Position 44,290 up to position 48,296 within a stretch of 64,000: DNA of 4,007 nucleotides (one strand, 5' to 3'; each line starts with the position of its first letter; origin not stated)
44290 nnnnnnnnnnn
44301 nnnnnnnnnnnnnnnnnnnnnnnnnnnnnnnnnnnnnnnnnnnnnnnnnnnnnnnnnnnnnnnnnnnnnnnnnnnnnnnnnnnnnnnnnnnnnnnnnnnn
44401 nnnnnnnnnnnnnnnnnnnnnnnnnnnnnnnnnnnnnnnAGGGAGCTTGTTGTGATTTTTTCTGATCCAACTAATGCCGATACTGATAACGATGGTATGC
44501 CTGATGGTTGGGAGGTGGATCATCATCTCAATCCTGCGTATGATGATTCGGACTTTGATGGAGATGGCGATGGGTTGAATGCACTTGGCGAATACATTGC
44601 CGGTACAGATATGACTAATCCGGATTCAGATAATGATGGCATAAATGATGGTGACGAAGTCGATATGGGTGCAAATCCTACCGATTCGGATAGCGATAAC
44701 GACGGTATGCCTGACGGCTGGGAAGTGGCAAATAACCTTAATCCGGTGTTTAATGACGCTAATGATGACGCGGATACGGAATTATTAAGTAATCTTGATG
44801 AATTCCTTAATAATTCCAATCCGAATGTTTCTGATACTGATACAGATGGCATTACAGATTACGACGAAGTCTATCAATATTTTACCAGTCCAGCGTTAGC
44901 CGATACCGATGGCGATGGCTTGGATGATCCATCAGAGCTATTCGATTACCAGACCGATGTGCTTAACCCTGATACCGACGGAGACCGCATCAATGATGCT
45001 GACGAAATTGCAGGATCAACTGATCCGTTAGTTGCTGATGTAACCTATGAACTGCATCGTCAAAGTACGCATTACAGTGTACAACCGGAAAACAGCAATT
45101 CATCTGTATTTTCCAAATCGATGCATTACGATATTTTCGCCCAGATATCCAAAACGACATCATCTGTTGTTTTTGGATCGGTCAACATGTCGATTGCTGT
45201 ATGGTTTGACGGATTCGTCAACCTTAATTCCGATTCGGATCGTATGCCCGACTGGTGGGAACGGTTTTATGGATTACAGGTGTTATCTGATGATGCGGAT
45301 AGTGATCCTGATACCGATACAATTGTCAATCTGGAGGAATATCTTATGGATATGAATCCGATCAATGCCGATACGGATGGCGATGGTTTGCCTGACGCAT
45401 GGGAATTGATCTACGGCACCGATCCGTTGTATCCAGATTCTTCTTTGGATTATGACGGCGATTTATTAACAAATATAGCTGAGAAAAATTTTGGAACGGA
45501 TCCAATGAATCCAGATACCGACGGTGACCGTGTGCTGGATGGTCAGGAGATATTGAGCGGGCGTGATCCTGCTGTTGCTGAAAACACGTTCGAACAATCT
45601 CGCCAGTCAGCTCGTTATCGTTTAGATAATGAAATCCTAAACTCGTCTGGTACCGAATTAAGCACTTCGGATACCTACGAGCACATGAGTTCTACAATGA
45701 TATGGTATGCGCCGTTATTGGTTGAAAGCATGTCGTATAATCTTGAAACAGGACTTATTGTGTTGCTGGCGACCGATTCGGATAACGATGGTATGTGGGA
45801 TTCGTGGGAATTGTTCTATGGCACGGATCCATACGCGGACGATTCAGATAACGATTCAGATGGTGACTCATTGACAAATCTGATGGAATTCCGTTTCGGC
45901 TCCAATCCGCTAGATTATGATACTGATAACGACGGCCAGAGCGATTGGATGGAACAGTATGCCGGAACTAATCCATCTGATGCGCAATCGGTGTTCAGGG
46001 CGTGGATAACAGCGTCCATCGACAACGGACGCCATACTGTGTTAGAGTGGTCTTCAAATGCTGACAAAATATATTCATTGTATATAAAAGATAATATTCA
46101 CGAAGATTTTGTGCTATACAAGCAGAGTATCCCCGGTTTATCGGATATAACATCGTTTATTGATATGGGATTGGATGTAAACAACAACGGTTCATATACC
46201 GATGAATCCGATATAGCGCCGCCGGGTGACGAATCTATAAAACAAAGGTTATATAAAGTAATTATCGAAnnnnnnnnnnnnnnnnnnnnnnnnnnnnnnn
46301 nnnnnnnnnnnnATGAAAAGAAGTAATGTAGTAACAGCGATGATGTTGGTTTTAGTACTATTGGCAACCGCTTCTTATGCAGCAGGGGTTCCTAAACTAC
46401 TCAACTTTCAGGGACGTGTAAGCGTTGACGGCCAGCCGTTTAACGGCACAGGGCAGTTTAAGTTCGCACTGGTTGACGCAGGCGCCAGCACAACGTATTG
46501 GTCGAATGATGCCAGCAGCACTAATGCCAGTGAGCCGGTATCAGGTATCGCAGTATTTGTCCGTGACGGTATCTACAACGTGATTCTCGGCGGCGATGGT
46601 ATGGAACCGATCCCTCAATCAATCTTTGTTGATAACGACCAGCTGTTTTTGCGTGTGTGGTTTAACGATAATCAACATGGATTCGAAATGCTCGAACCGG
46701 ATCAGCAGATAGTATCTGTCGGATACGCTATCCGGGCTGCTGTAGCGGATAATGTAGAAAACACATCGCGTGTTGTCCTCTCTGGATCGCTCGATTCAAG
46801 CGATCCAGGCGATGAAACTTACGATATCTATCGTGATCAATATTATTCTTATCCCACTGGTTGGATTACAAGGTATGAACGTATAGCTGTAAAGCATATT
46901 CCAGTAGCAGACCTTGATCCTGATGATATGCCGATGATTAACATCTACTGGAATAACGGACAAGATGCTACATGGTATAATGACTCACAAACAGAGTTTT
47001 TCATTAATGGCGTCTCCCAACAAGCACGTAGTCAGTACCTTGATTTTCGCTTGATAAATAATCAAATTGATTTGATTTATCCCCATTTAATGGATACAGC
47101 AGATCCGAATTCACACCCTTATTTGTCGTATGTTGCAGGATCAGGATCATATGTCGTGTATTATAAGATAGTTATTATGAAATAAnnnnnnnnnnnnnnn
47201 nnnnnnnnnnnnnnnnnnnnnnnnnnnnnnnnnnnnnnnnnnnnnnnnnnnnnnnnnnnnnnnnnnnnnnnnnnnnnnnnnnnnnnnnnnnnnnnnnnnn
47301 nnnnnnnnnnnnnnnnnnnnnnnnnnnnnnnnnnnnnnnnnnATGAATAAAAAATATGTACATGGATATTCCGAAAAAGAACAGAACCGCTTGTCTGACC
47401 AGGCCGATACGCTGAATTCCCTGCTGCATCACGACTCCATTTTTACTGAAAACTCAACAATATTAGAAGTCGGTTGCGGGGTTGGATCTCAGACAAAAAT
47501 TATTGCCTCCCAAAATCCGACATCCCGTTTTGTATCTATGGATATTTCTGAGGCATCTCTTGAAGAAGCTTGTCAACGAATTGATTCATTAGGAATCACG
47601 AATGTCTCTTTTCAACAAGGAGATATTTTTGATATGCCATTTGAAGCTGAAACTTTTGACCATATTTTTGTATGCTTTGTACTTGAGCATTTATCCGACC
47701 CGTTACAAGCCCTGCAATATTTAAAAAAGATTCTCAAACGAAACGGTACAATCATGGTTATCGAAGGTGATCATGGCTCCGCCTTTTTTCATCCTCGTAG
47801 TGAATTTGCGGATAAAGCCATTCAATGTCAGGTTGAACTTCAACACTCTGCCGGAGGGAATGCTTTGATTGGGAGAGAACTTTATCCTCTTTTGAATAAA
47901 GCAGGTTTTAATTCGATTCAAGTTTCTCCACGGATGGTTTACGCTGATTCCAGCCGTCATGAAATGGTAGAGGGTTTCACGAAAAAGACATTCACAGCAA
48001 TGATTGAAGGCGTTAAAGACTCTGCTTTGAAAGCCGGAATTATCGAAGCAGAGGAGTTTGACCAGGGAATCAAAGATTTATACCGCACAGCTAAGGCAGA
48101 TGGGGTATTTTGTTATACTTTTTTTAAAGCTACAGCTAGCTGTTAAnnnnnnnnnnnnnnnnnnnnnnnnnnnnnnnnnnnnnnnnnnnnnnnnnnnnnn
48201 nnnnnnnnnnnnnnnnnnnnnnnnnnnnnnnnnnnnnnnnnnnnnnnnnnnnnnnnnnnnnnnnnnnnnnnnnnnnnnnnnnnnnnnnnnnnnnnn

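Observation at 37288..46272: ~3,000-aa secreted protein: 32 copies of an unassigned ~55-aa repeat in arrays of 7-5-7-6-7, like a string of beta-propellers on Ca-binding TSP3 tethers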

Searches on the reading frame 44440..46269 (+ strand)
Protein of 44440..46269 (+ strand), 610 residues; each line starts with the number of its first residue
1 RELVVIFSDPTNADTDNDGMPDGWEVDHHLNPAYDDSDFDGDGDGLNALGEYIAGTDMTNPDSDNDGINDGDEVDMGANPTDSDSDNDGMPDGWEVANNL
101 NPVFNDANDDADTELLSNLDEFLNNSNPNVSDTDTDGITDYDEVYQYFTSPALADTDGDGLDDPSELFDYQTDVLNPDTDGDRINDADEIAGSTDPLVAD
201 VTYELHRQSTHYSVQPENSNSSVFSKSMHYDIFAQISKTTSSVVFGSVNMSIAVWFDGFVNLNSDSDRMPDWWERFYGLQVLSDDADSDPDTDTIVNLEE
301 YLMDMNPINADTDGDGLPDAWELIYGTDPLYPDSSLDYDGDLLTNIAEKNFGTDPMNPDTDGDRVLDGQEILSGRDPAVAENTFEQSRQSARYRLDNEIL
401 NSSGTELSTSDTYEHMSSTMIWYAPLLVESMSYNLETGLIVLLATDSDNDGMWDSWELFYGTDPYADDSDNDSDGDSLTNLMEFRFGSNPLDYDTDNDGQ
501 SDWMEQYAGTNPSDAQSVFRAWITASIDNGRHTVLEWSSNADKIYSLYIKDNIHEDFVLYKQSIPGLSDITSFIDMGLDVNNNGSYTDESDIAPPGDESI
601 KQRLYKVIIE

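Call 14: find_related_loci(query=window:44440-46269:+, collection=genome_contigs, flank=10000)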
Query window:44440-46269:+ (610 aa) in genome_contigs; peptide patterns used: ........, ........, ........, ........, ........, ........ (x = any residue, [..] = any of these).
467 stretches matched a pattern; 432 encode a relative of the query (tblastn E <= 1e-3); the best 80 are kept; 79 distinct loci.
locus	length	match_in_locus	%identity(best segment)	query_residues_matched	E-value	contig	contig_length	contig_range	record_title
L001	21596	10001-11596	43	2-609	3e-114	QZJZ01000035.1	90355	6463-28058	MAG: Candidatus Auribacter fodinae isolate SURF_26 Ga0104751_1000215, whole genome shotgun sequence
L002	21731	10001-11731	43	5-605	3e-113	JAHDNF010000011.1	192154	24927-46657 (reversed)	Bacterium isolate R3-B46 k141_205788, whole genome shotgun sequence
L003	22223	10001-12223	37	2-609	8e-87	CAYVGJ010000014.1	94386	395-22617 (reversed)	MAG TPA_asm: uncultured bacterium isolate binchicken_co20_225 genome assembly, contig: NODE_613_length_94386_cov_37.0546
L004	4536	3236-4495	38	1-512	9e-54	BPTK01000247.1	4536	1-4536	MAG: Candidatus Heimdallarchaeota archaeon 7H_bin4 DNA, 7H_mb2_bin4_NODE_1634, whole genome shotgun sequence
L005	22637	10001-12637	38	2-515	2e-53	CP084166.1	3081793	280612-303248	MAG: Candidatus Heimdallarchaeum aukensis isolate PM71 chromosome, complete genome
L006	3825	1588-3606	38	2-517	2e-51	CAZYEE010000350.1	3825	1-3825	MAG TPA_asm: uncultured archaeon isolate binchicken_co19_528 genome assembly, contig: NODE_43456_length_3825_cov_6.08063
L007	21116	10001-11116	39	1-515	2e-50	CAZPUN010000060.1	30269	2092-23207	MAG TPA_asm: uncultured archaeon isolate binchicken_co219_458 genome assembly, contig: k141_613238, whole genome shotgun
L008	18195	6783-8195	35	8-519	3e-43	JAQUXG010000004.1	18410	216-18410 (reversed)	MAG: Kiritimatiellales bacterium isolate STD2_208 NODE_11090_length_18410_cov_3.351474_Sandtown_D2, whole genome shotgun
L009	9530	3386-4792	34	1-511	4e-43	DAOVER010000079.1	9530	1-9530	MAG TPA_asm: Candidatus Heimdallarchaeota archaeon isolate CSMAG_1088 CSMAG_1088_k141_1638861_length_9530_cov_35.9180, w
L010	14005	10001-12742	33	2-568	1e-41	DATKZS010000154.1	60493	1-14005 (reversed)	MAG TPA_asm: bacterium isolate SMAG_U14251 k141_1853997, whole genome shotgun sequence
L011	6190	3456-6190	39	4-515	1e-41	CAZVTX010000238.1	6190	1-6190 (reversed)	MAG TPA_asm: uncultured archaeon isolate binchicken_co19_533 genome assembly, contig: NODE_22364_length_6190_cov_4.01157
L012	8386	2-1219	41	1-517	5e-42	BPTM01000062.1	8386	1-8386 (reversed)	MAG: Candidatus Heimdallarchaeota archaeon 7H_bin003 DNA, 7H_mbSensitive_bin3_NODE_616, whole genome shotgun sequence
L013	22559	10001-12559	34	2-598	1e-40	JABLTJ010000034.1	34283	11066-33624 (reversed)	MAG: Promethearchaeati archaeon isolate HMA_bin2.96 metabat2_96_fa_scaffold_883, whole genome shotgun sequence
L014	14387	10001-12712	34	1-516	1e-40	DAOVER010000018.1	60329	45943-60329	MAG TPA_asm: Candidatus Heimdallarchaeota archaeon isolate CSMAG_1088 CSMAG_1088_k141_3676996_length_60329_cov_32.5856,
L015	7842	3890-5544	36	2-519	1e-39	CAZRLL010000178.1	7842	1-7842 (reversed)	MAG TPA_asm: uncultured archaeon isolate binchicken_co85_74 genome assembly, contig: NODE_4165_length_7842_cov_25.315269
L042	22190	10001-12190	55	2-609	9e-31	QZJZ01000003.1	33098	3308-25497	MAG: Candidatus Auribacter fodinae isolate SURF_26 Ga0104751_1001992, whole genome shotgun sequence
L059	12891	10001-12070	52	9-507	3e-28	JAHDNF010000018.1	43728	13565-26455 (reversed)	Bacterium isolate R3-B46 k141_39105, whole genome shotgun sequence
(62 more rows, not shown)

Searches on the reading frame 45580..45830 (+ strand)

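Call 56: search_protein_families(library=pfam, proteins=[window:45580-45830:+], max_evalue=5)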
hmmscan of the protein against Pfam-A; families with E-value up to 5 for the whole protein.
window:45580-45830:+ (83 aa): 1 family
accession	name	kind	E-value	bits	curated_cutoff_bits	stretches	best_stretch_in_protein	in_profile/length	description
PF18884.5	TSP3_bac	-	8.9e-05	22.7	25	1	66-83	1-18/22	Bacterial TSP3 repeat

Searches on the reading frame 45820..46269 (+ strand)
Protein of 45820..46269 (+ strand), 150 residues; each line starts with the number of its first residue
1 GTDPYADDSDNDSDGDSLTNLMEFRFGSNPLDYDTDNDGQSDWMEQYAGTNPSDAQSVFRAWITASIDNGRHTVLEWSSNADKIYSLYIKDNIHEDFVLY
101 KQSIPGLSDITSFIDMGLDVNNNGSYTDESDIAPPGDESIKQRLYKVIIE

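Call 51: search_protein_families(library=ncbifam, proteins=[window:45820-46269:+], max_evalue=0.1)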
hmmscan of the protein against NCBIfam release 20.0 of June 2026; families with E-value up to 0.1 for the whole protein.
window:45820-46269:+ (150 aa): 3 families
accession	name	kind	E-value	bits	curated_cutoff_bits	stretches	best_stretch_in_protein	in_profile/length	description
NF033765.2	gliding_CglD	equivalog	0.00048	18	400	1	7-49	202-244/1124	adventurous gliding motility lipoprotein CglD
NF047639.1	throspo3_MtsD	equivalog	0.0051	15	800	1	12-59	482-534/651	cell-cell cohesion protein MtsD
NF042425.1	Amuc_1099_fam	equivalog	0.08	12.5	50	0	29-58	124-153/321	Amuc_1099 family pilus-like system protein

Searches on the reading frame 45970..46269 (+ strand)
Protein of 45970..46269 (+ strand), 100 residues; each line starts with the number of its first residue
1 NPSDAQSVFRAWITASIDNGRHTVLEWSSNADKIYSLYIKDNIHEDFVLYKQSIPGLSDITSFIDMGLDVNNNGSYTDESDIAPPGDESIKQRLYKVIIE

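Call 46: search_protein_representatives(protein=window:45970-46269:+)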
Query: 100 residues. Proteins with E-value up to 0.001 (for the whole library): 12; up to 1e-10: 2; up to 1e-30: 1. The best 12 are listed.
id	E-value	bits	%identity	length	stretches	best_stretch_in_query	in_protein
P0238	1.8e-58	211.3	100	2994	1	1-100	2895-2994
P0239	1.1e-14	70.9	41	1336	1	1-100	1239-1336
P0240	4.4e-07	46.5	36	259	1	24-100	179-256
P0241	3.0e-06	43.8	37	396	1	1-100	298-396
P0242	1.0e-05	42.1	34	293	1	2-99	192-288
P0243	1.1e-05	42.1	34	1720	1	1-100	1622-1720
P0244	3.4e-05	40.4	38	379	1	2-99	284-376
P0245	1.4e-04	38.5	31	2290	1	23-99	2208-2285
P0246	1.6e-04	38.2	36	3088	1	2-99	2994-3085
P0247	2.3e-04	37.7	40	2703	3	40-79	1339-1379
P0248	4.7e-04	36.8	37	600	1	15-99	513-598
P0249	8.8e-04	35.9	39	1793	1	1-99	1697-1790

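Call 47: find_encoding_contigs(protein=P0238, flank=2000, max_places=3)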
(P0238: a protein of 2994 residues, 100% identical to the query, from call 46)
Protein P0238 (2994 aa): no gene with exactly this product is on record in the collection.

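Call 56: search_protein_families(library=pfam, proteins=[window:45970-46269:+], max_evalue=5)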
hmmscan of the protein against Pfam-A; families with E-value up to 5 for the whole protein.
window:45970-46269:+ (100 aa): 1 family
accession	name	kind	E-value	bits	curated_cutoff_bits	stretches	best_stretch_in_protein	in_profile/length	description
PF00605.23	IRF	-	0.22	12.3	27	1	9-43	2-36/105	Interferon regulatory factor transcription factor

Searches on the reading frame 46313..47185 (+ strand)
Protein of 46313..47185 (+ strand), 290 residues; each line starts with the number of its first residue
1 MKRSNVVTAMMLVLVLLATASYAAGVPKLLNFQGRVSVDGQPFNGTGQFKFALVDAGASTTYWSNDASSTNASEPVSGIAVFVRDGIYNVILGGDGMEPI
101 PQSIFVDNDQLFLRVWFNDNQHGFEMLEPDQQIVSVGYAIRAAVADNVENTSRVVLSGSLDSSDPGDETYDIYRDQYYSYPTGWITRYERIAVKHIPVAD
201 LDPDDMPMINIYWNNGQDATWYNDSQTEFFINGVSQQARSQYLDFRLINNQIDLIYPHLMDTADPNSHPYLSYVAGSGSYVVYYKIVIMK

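Call 8: search_protein_families(library=pfam, proteins=[window:46313-47185:+], max_evalue=0.01)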
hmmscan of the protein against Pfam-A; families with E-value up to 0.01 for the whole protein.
window:46313-47185:+ (290 aa): 0 families

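Call 48: list_cluster_members(proteins=[P0238, P0239, P0246, window:46313-47185:+])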
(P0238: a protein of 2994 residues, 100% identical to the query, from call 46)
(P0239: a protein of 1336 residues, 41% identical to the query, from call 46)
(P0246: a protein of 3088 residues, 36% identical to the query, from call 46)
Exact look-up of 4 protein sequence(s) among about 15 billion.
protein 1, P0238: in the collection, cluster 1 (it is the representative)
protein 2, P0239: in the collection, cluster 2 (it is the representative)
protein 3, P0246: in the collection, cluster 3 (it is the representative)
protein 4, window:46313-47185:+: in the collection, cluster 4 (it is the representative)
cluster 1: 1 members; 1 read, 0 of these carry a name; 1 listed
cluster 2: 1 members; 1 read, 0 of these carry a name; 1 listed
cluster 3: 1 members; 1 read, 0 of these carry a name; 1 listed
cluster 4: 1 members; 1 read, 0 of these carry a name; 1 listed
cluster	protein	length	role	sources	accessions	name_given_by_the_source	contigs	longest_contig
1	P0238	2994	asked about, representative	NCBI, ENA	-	-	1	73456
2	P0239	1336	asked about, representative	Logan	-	-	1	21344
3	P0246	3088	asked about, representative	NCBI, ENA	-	-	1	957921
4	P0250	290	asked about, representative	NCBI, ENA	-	-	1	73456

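Call 51: search_protein_families(library=ncbifam, proteins=[window:46313-47185:+], max_evalue=0.1)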
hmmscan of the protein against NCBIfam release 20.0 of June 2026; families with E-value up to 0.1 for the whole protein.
window:46313-47185:+ (290 aa): 1 family
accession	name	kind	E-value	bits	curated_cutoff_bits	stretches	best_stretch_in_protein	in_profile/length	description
NF053851.1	Bdello_MAT_N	subfamily_domain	4.5e-06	26.5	60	1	108-151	110-152/162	mosaic adhesive trimer family chimeric fiber protein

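Call 52: search_solved_structures(query=window:46313-47185:+, max_evalue=1)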
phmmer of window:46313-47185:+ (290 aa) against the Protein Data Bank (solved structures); distinct sequences matched with E-value up to 1: 6.
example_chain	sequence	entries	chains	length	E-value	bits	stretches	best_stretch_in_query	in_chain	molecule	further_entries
1e0d_A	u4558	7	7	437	0.042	16.5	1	16-158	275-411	UDP-N-ACETYLMURAMOYLALANINE--D-GLUTAMATE LIGASE | UDP-N-ACETYLMURAMOYL-L-ALANINE:D-GLUTAMATE LIGASE | UDP-N-ACETYLMURAMOYL-L-ALANINE/:D-GLUTAMATE LIGASE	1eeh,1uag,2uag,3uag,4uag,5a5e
5a5f_A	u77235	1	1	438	0.042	16.5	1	16-158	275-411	UDP-N-ACETYLMURAMOYLALANINE--D-GLUTAMATE LIGASE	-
2wjp_A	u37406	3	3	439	0.042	16.5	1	16-158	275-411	UDP-N-ACETYLMURAMOYLALANINE--D-GLUTAMATE LIGASE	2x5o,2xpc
2jff_A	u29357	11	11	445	0.043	16.4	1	16-158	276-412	UDP-N-ACETYLMURAMOYLALANINE--D-GLUTAMATE LIGASE | UDP-N-ACETYLMURAMOYL-ALANINE-D-GLUTAMATE LIGASE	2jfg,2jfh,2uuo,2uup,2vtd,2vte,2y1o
8v8w_A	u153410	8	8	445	0.043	16.4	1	16-158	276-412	UDP-N-acetylmuramoylalanine--D-glutamate ligase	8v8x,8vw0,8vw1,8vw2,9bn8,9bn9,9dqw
8v8y_A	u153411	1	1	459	0.046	16.3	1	16-158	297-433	UDP-N-acetylmuramoylalanine--D-glutamate ligase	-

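Call 56: search_protein_families(library=pfam, proteins=[window:46313-47185:+], max_evalue=5)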
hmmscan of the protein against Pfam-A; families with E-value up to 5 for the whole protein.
window:46313-47185:+ (290 aa): 1 family
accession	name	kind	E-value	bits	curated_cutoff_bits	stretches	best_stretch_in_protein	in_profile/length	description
PF17428.7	DUF5412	-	0.074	13.3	25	1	210-246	79-116/118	Family of unknown function (DUF5412)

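Call 58: find_homologous_proteins(query=window:46313-47185:+)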
Query window:46313-47185:+ (290 aa): 67 proteins with E <= 0.001 among 2982 candidates.
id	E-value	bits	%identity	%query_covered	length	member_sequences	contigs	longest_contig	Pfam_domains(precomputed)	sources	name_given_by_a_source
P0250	1.9e-192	656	100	100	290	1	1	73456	-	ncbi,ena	-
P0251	5.9e-162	556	85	100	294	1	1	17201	-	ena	-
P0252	8.1e-133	460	71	100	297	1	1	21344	-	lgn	-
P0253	2.0e-101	357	57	98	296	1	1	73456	-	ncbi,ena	-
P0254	3.2e-99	350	58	96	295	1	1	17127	-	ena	-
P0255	1.9e-97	344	57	99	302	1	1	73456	-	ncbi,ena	-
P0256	6.7e-97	342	55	100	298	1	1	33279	-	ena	-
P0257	8.5e-93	329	56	97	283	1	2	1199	-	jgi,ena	-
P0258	1.7e-92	328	53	100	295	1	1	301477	-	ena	-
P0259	1.1e-91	325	53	100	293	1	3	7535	-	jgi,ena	-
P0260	1.0e-90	322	53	98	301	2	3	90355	-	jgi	jgi:hypothetical protein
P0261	1.6e-90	321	56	92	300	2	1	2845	-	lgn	-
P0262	1.0e-88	316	53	91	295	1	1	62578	-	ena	-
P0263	1.2e-87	312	52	100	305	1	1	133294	-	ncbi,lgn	ncbi:MAG: hypothetical protein AB1454_12370 [Candidatus Auribacterota bacterium]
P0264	1.2e-86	309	51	100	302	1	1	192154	-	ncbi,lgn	-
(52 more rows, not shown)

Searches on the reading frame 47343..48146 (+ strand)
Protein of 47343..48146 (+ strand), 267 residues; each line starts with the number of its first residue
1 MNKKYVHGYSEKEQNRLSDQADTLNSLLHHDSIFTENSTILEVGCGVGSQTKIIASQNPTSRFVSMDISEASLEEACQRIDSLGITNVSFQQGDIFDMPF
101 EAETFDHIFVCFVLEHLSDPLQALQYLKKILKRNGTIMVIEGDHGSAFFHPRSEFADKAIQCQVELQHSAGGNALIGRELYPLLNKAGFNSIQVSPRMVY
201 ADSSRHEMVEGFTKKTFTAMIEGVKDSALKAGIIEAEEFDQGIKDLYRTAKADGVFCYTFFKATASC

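Call 8: search_protein_families(library=pfam, proteins=[window:47343-48146:+], max_evalue=0.01)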
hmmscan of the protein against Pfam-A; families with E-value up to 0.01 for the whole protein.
window:47343-48146:+ (267 aa): 20 families
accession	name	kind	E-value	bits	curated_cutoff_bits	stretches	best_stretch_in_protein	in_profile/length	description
PF13847.12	Methyltransf_31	-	1.6e-25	89.9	27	1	36-188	3-145/145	Methyltransferase domain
PF08241.18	Methyltransf_11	-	7.6e-22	78.2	21.2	1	41-138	1-94/95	Methyltransferase domain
PF13649.12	Methyltransf_25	-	1.2e-20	74.4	27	1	40-135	1-97/97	Methyltransferase domain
PF08242.18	Methyltransf_12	-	1.9e-20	73.9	30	1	41-136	1-97/98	Methyltransferase domain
PF01209.24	Ubie_methyltran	-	3.5e-15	56.4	20.1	1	36-144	47-156/233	ubiE/COQ5 methyltransferase family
PF13489.12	Methyltransf_23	-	7.4e-14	52.2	27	1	35-193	21-163/164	Methyltransferase domain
PF02390.23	Methyltransf_4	-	1.6e-10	41.2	24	1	37-112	2-80/173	Putative methyltransferase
PF00891.24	Methyltransf_2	-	2.3e-09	37.4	22.3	1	27-189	54-209/210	O-methyltransferase domain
PF08003.17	Methyltransf_9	-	1.4e-06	27.9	23.8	1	36-148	115-230/315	Protein of unknown function (DUF1698)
PF01135.25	PCMT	-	5.9e-06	26.6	20.3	1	34-112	71-150/210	Protein-L-isoaspartate(D-aspartate) O-methyltransferase (PCMT)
PF05175.20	MTS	-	2e-05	24.7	23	1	36-109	31-103/170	Methyltransferase small domain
PF01728.25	FtsJ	-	6.9e-05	23.3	24.1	1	25-106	10-86/181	FtsJ-like methyltransferase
PF10017.15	Methyltransf_33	-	0.00012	21.7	23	1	17-82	49-110/304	Histidine-specific methyltransferase, SAM-dependent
PF05401.17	NodS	-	0.00025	21.4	24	1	36-137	43-142/201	Nodulation protein S (NodS)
PF02353.26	CMAS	-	0.00058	19.7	27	1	32-139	58-164/273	Mycolic acid cyclopropane synthetase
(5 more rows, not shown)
